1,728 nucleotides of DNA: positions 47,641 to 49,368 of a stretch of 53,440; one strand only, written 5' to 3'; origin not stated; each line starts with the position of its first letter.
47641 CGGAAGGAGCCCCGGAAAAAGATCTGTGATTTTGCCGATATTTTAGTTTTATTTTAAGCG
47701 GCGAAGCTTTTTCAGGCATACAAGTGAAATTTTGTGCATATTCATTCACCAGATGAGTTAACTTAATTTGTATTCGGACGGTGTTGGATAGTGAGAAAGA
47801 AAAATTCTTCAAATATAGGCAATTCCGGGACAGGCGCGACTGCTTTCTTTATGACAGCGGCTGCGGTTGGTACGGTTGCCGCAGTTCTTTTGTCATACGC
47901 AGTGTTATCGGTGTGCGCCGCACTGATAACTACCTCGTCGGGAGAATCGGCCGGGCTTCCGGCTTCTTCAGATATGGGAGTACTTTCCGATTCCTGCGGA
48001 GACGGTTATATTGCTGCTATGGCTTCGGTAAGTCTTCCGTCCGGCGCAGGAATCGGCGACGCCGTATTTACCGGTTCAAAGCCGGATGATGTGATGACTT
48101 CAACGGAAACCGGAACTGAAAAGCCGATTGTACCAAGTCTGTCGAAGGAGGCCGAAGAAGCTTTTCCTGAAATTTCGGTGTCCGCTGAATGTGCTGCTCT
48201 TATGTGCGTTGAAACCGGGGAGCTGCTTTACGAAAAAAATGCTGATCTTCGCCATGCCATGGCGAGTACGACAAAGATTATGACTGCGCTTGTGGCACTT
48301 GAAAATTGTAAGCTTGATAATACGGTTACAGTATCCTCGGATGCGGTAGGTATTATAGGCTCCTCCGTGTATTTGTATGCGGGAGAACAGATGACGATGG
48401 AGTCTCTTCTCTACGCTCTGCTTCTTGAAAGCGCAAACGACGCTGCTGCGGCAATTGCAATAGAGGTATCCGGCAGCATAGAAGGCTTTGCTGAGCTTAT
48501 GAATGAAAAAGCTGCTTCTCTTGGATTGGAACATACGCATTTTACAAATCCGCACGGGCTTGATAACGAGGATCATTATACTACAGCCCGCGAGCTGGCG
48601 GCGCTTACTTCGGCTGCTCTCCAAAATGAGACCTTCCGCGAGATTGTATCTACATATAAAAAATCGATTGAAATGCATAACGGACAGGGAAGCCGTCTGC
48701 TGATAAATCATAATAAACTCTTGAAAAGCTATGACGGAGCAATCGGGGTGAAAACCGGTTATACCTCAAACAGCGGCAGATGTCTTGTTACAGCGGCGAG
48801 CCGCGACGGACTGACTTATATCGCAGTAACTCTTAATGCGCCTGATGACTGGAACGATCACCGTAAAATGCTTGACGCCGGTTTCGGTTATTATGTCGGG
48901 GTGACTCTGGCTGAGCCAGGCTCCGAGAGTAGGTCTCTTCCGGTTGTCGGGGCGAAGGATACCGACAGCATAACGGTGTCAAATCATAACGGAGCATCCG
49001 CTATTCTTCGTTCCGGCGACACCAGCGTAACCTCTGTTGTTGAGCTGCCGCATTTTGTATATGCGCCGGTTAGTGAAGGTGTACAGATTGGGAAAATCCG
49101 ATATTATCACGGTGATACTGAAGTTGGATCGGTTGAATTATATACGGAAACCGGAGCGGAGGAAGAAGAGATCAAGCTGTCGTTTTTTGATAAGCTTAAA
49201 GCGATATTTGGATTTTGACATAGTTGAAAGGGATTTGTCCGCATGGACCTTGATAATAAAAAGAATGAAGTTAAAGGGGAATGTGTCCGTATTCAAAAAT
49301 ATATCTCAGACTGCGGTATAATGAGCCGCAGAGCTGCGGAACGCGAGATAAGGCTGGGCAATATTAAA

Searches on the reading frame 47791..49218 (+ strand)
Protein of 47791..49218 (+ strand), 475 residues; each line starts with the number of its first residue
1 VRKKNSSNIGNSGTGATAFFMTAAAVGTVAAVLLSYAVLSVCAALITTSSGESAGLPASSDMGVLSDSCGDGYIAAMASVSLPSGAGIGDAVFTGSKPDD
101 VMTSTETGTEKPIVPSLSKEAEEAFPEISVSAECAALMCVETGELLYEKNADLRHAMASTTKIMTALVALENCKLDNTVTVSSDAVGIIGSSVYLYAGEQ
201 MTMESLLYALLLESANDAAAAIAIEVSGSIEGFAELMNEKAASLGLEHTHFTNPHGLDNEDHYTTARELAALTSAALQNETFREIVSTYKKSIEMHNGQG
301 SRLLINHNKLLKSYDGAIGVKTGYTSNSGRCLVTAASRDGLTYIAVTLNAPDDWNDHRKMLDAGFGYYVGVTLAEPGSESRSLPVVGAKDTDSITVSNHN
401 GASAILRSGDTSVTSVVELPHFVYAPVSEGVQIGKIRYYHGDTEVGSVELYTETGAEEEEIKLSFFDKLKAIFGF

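Call 40: search_protein_families(library=pfam, proteins=[window:47791-49218:+], max_evalue=0.00001)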
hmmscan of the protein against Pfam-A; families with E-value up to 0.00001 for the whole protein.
window:47791-49218:+ (475 aa): 2 families
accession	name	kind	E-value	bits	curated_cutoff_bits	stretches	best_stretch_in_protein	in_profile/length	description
PF00768.25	Peptidase_S11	-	5.6e-58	196.7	27.6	1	129-351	9-238/239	D-alanyl-D-alanine carboxypeptidase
PF13354.11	Beta-lactamase2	-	1.2e-08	35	22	1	141-278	8-148/214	Beta-lactamase enzyme family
